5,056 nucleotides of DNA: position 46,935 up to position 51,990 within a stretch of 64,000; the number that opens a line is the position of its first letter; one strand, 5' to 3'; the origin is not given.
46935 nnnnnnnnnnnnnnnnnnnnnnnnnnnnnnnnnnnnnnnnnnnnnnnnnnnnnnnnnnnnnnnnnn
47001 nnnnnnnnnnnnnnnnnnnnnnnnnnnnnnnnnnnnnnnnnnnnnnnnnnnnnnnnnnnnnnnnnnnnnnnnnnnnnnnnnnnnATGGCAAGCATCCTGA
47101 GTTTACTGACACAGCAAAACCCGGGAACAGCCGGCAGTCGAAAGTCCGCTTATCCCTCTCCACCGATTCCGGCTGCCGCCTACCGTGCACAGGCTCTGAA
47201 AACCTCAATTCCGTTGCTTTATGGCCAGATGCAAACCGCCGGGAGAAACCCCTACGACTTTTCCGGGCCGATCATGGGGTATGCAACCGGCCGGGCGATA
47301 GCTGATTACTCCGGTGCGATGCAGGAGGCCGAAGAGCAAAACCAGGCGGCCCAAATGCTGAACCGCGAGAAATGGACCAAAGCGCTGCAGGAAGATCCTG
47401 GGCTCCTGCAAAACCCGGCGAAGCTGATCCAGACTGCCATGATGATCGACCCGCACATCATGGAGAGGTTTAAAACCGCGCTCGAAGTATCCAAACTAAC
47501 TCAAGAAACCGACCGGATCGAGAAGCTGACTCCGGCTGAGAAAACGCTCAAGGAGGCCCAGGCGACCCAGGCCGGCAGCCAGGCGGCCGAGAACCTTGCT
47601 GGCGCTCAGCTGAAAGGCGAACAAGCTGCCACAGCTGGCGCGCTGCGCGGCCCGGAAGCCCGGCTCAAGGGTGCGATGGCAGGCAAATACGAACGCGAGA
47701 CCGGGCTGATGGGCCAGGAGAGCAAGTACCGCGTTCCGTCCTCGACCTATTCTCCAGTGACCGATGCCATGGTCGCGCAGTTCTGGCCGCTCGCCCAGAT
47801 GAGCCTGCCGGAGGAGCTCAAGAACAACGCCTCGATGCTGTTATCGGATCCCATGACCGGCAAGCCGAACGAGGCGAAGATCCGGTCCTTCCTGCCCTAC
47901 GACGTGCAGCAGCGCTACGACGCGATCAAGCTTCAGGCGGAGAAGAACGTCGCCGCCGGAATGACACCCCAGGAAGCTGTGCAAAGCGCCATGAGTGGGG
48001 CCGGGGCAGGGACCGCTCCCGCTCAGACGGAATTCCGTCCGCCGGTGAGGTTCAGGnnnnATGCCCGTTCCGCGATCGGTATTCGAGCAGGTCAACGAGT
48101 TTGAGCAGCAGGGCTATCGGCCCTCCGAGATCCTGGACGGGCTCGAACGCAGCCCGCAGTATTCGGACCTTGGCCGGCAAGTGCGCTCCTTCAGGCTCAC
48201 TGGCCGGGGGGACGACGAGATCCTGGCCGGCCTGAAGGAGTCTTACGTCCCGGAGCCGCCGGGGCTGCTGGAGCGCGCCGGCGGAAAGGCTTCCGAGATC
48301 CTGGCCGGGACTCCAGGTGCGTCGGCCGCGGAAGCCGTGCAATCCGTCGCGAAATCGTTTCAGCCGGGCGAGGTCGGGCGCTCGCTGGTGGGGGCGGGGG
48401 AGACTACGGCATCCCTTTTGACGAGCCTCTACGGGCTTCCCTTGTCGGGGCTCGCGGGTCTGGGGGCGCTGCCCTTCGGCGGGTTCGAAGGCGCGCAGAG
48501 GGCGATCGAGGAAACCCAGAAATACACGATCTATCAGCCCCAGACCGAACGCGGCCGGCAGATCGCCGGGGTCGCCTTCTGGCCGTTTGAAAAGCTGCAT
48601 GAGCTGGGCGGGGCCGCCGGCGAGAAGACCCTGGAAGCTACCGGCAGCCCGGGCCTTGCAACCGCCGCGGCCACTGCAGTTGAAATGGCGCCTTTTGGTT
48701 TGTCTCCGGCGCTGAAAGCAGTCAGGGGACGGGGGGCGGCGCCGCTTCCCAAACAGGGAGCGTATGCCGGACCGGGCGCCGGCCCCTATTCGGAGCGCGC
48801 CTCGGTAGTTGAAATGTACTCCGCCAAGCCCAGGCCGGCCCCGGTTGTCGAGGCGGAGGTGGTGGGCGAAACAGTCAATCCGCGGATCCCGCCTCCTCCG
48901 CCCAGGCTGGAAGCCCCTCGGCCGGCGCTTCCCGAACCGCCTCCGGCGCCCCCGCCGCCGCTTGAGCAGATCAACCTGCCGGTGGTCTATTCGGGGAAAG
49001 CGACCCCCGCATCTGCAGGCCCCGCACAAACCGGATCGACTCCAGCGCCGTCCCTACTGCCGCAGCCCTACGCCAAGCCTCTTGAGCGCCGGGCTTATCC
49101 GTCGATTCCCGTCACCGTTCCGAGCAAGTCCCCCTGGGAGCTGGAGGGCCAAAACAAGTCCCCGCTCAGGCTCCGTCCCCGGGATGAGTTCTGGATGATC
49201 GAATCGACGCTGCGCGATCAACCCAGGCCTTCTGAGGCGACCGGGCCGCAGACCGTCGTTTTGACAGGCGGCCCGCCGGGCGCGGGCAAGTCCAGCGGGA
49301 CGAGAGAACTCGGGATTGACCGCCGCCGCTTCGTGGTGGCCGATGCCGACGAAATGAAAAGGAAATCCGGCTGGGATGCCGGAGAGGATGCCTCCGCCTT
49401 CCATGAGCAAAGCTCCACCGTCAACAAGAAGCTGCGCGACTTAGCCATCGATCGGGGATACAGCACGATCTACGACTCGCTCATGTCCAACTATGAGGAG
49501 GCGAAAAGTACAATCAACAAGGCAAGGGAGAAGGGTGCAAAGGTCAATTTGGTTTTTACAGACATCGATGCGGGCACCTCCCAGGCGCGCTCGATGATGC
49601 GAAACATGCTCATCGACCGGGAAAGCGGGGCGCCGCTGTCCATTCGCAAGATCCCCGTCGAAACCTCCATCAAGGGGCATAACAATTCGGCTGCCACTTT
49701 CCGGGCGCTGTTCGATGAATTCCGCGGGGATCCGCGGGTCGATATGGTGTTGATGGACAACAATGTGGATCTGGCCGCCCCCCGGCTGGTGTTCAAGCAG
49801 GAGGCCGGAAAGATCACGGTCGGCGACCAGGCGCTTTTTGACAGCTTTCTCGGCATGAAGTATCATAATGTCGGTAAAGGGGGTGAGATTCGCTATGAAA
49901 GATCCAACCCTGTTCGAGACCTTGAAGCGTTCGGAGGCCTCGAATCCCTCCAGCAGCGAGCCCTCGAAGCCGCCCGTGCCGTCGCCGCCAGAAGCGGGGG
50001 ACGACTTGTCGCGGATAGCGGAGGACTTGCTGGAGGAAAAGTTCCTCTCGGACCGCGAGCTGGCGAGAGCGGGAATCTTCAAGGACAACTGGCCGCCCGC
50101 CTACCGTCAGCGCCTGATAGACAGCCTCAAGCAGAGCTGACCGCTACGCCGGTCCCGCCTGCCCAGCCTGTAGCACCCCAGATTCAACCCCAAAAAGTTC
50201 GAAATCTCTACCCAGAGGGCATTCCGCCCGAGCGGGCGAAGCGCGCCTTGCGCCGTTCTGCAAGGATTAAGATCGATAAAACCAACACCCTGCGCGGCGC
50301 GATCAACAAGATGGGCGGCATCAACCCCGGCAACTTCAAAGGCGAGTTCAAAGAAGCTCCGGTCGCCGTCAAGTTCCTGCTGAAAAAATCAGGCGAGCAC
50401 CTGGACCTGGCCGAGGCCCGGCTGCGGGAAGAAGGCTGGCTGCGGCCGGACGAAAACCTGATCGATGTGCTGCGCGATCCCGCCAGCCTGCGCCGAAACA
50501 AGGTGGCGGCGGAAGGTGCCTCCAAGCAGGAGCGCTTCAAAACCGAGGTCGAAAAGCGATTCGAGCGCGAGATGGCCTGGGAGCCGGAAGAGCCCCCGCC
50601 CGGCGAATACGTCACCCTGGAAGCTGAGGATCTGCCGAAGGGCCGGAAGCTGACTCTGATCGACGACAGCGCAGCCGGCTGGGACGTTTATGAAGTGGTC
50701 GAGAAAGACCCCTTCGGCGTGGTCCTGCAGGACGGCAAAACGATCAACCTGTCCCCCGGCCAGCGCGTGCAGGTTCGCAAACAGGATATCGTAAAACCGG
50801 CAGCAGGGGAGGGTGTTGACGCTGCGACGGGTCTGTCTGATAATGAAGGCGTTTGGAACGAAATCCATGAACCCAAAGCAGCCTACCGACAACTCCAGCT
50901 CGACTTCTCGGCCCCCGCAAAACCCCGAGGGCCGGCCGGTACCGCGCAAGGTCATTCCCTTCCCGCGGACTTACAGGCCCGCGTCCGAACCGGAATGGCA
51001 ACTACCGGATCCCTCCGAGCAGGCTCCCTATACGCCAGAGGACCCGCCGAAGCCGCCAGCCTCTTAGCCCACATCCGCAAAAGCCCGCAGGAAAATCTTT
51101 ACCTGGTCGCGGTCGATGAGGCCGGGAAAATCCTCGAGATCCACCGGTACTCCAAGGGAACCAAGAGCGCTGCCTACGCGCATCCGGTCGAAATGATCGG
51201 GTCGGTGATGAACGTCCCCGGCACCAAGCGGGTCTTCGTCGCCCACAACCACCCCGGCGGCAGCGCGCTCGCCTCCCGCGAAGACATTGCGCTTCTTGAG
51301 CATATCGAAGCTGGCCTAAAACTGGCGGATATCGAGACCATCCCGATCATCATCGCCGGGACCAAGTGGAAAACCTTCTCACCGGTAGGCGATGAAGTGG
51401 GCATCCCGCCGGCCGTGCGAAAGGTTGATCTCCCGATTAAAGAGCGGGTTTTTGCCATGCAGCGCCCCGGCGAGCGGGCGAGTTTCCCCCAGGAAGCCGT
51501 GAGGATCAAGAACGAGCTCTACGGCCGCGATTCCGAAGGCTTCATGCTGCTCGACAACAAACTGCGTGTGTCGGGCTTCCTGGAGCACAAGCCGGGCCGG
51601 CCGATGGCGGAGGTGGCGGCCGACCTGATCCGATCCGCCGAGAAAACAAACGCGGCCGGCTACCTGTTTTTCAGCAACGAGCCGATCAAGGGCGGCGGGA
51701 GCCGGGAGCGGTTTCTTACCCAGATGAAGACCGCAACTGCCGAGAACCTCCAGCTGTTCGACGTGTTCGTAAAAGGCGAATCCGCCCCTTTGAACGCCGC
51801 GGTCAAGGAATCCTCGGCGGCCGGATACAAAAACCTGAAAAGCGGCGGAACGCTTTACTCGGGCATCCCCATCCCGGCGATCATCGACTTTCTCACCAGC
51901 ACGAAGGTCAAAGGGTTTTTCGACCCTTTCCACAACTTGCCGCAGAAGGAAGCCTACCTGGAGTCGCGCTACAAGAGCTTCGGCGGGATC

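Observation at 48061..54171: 2036-aa polyvalent phage protein combining a Zeta-toxin-type kinase and a RadC/JAB metallopeptidase domain in the ejection-protein position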

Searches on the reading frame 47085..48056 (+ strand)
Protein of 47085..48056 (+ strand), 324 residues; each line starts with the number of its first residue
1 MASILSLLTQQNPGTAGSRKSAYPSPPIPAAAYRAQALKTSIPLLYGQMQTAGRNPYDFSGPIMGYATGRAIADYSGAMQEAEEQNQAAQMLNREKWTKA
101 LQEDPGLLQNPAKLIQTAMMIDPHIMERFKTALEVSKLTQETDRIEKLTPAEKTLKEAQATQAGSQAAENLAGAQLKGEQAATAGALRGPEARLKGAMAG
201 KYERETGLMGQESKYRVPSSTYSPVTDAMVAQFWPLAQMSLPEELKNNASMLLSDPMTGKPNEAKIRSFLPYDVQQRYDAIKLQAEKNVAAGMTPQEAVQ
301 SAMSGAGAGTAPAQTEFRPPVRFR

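Call 7: search_protein_families(library=phrogs, proteins=[window:47085-48056:+], max_evalue=0.001)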
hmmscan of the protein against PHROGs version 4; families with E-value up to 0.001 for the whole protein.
window:47085-48056:+ (324 aa): 0 families

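Call 8: search_protein_families(library=pfam, proteins=[window:47085-48056:+], max_evalue=0.01)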
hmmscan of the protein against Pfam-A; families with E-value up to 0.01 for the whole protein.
window:47085-48056:+ (324 aa): 0 families

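Call 91: search_protein_families(library=ncbifam, proteins=[window:47085-48056:+], max_evalue=0.01)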
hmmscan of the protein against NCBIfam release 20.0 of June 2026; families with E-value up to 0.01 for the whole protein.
window:47085-48056:+ (324 aa): 1 family
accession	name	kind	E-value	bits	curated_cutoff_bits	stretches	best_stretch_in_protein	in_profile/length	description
NF038403.1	perm_prefix_1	domain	0.0072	16.1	30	0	281-304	23-46/59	permease prefix domain 1-containing protein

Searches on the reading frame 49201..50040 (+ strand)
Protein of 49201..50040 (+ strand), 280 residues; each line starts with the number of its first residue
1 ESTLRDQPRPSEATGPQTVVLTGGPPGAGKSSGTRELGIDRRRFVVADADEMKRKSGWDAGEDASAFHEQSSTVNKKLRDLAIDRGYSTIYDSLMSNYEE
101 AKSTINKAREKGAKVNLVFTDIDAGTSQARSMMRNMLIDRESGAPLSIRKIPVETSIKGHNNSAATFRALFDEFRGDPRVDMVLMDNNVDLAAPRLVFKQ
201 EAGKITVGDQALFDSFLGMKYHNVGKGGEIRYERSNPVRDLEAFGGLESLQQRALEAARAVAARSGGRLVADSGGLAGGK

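Call 21: search_solved_structures(query=window:49201-50040:+, max_evalue=10, show_alignments=4)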
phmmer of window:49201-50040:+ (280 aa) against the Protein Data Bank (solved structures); distinct sequences matched with E-value up to 10: 3.
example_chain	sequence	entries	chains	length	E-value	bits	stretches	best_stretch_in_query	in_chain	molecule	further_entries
4jky_A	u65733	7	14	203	0.84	12.7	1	22-119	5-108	Adenylate kinase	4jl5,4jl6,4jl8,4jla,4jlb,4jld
4jlo_A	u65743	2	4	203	0.84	12.7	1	22-119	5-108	Adenylate kinase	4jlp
2rgx_A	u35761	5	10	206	0.87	12.6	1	22-119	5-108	Adenylate kinase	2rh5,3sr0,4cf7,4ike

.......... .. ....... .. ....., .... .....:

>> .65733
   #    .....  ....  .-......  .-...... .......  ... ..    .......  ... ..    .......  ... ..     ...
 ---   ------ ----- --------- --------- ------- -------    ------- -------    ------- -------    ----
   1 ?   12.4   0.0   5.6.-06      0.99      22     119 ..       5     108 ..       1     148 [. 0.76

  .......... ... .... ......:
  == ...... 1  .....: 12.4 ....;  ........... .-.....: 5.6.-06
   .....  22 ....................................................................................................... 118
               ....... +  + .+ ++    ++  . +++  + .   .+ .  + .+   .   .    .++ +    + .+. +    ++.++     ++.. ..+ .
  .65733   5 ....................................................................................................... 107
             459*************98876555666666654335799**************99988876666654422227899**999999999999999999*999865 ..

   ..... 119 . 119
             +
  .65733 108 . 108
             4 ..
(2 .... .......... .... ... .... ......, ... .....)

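Call 22: find_homologous_proteins(query=window:49213-50040:+, max_evalue=0.001)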
Query window:49213-50040:+: 6503 candidates shared short words with the query, none scored E <= 0.001.

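Call 31: search_solved_structures(query=A1, max_evalue=10, show_alignments=5)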
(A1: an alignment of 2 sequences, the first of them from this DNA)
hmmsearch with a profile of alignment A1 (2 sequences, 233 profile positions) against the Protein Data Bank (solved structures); distinct sequences matched with E-value up to 10: 14.
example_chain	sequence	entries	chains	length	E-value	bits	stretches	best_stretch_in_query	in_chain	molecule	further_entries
1uad_A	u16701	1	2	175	0.23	14.5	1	86-199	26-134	Ras-related protein Ral-A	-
1u8y_A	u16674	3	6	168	0.24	14.5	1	86-199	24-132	Ras-related protein Ral-A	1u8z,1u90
6p0i_B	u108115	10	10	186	0.25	14.4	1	86-199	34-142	Ras-related protein Ral-A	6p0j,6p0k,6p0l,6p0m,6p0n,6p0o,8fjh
2a78_A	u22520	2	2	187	0.26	14.3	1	86-199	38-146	Ras-related protein Ral-A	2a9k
1zc3_A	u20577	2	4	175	0.28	14.2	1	87-199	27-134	Ras-related protein Ral-A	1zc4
2bov_A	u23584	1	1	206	0.32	14.1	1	86-199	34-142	RAS-RELATED PROTEIN RAL-A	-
3rwm_B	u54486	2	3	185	0.44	13.6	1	172-223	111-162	GTP-binding protein YPT32/YPT11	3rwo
7e8t_L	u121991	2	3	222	0.61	13.2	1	172-223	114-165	GTP-binding protein YPT32/YPT11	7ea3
7u05_L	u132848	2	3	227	0.63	13.1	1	172-223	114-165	GTP-binding protein YPT32/YPT11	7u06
4jde_A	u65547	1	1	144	0.72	12.9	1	50-165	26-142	Protein F15E11.13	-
1gvn_B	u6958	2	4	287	1.5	11.8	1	10-53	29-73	ZETA | Zeta-toxin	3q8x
4jlo_A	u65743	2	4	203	1.7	11.7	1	20-114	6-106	Adenylate kinase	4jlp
4jky_A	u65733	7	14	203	1.8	11.6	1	20-114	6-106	Adenylate kinase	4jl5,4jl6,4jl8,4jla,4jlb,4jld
7djs_A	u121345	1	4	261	5.8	10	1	12-103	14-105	SDR family oxidoreductase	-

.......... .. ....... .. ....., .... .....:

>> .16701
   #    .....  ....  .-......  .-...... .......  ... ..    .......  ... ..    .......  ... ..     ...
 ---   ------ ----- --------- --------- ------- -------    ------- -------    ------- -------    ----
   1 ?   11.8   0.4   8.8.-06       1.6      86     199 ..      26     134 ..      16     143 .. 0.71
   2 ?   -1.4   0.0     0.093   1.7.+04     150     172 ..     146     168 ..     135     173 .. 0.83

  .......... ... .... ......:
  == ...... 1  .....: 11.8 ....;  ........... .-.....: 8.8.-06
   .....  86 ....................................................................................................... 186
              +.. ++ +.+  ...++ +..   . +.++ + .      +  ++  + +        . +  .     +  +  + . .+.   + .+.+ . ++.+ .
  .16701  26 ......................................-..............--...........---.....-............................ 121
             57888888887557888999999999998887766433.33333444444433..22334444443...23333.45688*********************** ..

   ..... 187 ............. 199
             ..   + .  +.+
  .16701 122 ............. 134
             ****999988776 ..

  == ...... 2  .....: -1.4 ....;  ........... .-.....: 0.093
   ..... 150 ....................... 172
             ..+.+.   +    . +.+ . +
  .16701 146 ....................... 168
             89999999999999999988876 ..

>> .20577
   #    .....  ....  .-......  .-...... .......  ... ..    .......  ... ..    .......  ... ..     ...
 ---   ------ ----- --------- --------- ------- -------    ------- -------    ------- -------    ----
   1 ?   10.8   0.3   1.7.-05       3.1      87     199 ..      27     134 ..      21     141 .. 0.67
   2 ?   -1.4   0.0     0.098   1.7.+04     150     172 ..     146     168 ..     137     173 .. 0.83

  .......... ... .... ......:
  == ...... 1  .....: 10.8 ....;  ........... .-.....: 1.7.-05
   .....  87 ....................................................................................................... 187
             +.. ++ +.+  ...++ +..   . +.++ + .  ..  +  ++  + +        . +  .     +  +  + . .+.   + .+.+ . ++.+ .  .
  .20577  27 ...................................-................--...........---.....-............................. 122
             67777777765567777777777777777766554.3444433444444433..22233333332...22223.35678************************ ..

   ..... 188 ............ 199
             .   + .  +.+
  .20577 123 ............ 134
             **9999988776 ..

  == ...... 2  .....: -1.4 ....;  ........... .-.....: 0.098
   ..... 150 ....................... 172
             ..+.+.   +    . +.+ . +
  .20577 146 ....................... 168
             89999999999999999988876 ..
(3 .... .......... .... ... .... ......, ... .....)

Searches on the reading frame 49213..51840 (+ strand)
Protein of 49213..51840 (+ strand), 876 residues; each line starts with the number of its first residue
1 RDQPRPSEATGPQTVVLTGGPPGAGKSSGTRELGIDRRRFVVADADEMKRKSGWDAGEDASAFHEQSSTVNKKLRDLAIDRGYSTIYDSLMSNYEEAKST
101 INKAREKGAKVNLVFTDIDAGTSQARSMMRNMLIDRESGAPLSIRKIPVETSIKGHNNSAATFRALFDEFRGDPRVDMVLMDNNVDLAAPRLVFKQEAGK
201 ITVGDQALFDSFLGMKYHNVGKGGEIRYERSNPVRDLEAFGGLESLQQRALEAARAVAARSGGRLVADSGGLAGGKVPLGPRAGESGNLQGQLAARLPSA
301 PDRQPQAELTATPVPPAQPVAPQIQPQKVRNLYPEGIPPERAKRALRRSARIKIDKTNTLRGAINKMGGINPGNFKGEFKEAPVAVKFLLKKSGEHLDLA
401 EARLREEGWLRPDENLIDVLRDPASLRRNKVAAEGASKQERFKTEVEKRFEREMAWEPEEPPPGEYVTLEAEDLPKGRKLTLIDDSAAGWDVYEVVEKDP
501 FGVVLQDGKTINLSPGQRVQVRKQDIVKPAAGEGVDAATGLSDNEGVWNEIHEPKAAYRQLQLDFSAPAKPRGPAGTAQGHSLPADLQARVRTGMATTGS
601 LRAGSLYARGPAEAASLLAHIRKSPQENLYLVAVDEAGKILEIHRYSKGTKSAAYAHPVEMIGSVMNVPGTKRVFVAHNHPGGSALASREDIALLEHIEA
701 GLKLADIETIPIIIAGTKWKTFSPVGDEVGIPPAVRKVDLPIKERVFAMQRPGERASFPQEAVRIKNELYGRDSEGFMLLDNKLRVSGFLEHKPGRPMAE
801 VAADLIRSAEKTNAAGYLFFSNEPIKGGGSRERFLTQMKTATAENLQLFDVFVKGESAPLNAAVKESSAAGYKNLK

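Call 46: predict_structure(alignment_id=A2)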
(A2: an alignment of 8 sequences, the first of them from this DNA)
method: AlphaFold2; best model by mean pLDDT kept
length: 876 residues; sequences in the alignment: 8
mean_pLDDT: 58.7   pTM: 0.30
mean pLDDT of the five models: 58.7, 56.8, 55.2, 54.8, 54.3
residues with pLDDT >= 90: 8; 70-90: 318; 50-70: 217; < 50: 333
segments of 3 or more residues with pLDDT < 50: 1-10, 18-23, 55-66, 88-90, 118-137, 139-157, 185-188, 219-243, 262-338, 341-356, 434-443, 453-458, 528-548, 552-598, 649-655, 725-752, 862-876
pLDDT, mean of each block of 10 residues (from residue 1): 39 51 56 63 57 50 52 73 59 75 82 63 37 39 30 40 82 84 55 82 79 59 41 38 57 61 38 28 30 30 32 34 30 40 42 53 86 63 68 82 90 87 82 43 53 50 76 72 59 61 63 76 65 35 42 36 31 31 38 46 66 74 64 82 66 54 77 86 65 81 83 78 48 24 26 62 81 84 79 74 78 81 63 66 69 74 40 34
secondary structure, 60 per line:
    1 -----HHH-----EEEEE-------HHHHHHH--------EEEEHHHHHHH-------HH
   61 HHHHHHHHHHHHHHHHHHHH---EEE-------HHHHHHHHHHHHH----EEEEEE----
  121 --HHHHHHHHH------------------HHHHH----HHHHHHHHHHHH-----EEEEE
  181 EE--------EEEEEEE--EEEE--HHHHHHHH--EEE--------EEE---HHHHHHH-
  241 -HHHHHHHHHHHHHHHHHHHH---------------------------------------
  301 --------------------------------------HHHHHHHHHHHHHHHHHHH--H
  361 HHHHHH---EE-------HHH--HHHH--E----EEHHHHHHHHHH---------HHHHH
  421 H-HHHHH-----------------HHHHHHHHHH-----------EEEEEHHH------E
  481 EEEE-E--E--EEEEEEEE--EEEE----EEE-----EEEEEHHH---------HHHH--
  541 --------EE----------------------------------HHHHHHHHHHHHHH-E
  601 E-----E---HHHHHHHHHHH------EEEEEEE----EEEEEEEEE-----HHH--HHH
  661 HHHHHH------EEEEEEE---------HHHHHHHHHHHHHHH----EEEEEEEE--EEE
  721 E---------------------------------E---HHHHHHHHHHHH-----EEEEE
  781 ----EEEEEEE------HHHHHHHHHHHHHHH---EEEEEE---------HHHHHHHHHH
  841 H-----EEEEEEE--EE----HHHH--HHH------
elements in order (helices of 4 or more, strands of 3 or more residues): E14-18 H26-32 E41-44 H45-51 H59-80 E84-86 H94-106 E111-116 H123-131 H150-154 H159-170 E176-182 E191-197 E200-203 H206-213 E216-218 E227-229 H233-239 H242-261 H339-357 H360-366 H384-387 H397-406 H416-421 H423-427 H445-454 E466-470 E480-484 E492-499 E502-505 E510-512 E518-522 H535-538 H585-598 H611-621 E628-634 E639-647 H658-666 E673-679 H689-703 E708-715 E718-721 H759-770 E776-780 E785-791 H798-812 E816-821 H831-841 E847-853 H862-865

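Call 50: fold_search(model_id=the predicted structure, library=pdb)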
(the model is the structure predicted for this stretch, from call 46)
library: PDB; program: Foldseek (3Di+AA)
matches with E <= 10: 963; with E <= 0.001: 8
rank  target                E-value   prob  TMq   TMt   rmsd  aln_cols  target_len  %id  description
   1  2qlc_E                2.5e-07  1.00  0.13  0.81   2.2       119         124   20  The crystal structure of DNA repair protein RadC from Chlorobium tepidum TLS (released 2007-09-04)
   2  2qlc_A                4.9e-07  1.00  0.13  0.81   2.0       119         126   21  The crystal structure of DNA repair protein RadC from Chlorobium tepidum TLS (released 2007-09-04)
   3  2qlc_C                9.0e-07  1.00  0.13  0.81   2.2       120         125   22  The crystal structure of DNA repair protein RadC from Chlorobium tepidum TLS (released 2007-09-04)
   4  2qlc_B                2.4e-06  1.00  0.13  0.81   2.6       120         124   22  The crystal structure of DNA repair protein RadC from Chlorobium tepidum TLS (released 2007-09-04)
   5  2qlc_D                2.6e-06  1.00  0.12  0.81   2.6       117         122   20  The crystal structure of DNA repair protein RadC from Chlorobium tepidum TLS (released 2007-09-04)
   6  4z8t_A                7.3e-06  1.00  0.18  0.42   8.6       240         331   16  CRYSTAL STRUCTURE OF AvrRxo1-ORF1:AvrRxo1-ORF2 WITH SULPHATE IONS (released 2015-09-23)
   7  4z8u_A                2.5e-05  1.00  0.18  0.42   5.8       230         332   16  CRYSTAL STRUCTURE OF AvrRxo1-ORF1:-ORF2 WITH ATP (released 2015-09-23)
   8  1gvn_D                4.5e-04  1.00  0.14  0.38   6.7       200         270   14  Crystal Structure of the Plasmid Maintenance System epsilon/zeta: Meachnism of toxin inactivation and toxin function (released 2003-01-29)
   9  2p5t_H                1.2e-03  1.00  0.15  0.44   8.1       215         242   13  Molecular and structural characterization of the PezAT chromosomal toxin-antitoxin system of the human pathogen Strept (released 2007-05-15)
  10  3q8x_D                1.4e-03  1.00  0.14  0.37   6.7       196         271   15  Structure of a toxin-antitoxin system bound to its substrate (released 2011-03-09)
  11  1gvn_B                1.8e-03  1.00  0.17  0.43   8.6       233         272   13  Crystal Structure of the Plasmid Maintenance System epsilon/zeta: Meachnism of toxin inactivation and toxin function (released 2003-01-29)
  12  3q8x_B                2.2e-03  1.00  0.17  0.45   6.1       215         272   12  Structure of a toxin-antitoxin system bound to its substrate (released 2011-03-09)
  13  2p5t_D                4.8e-03  0.99  0.15  0.43   8.9       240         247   14  Molecular and structural characterization of the PezAT chromosomal toxin-antitoxin system of the human pathogen Strept (released 2007-05-15)
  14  5ajy                  5.0e-03  0.91  0.13  0.21  11.2       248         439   13  Human PFKFB3 in complex with an indole inhibitor 4 (released 2015-04-22)
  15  5ajx                  8.4e-03  0.89  0.13  0.22  11.2       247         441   14  Human PFKFB3 in complex with an indole inhibitor 3 (released 2015-04-22)
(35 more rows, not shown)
